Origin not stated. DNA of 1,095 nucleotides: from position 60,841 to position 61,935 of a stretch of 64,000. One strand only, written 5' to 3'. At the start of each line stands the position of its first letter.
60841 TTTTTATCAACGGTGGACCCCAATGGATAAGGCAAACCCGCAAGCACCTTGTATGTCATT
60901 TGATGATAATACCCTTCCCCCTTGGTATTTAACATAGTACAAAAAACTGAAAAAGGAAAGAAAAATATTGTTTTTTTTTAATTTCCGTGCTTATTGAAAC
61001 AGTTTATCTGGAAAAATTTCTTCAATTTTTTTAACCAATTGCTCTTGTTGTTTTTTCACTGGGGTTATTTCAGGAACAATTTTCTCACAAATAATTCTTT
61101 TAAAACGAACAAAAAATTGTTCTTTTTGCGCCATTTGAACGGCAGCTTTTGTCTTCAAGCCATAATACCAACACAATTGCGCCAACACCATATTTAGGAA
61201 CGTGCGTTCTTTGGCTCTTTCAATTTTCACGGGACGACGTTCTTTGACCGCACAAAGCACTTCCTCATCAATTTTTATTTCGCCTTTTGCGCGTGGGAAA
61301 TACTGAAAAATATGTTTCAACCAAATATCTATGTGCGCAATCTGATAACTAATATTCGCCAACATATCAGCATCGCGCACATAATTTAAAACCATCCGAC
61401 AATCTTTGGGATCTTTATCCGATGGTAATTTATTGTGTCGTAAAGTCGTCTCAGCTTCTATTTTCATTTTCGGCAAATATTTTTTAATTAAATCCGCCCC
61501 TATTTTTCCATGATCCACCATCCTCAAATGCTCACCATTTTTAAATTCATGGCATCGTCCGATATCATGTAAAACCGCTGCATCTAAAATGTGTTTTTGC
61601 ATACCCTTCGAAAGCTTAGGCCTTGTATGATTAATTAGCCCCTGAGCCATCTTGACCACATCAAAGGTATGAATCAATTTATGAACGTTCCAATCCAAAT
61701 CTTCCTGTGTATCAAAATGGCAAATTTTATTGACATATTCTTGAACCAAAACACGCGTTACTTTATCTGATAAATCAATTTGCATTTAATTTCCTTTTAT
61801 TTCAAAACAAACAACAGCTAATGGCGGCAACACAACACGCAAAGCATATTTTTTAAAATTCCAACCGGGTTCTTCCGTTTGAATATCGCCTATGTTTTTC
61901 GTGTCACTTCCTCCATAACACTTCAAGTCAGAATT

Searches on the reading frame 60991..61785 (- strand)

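Call 92: search_protein_families(library=pfam, proteins=[window:60991-61785:-], max_evalue=0.001)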
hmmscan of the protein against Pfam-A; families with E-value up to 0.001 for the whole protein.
window:60991-61785:- (264 aa): 1 family
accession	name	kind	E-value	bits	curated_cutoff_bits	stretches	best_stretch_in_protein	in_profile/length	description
PF01966.28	HD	-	1.1e-06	29.3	22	1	38-139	3-110/116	HD domain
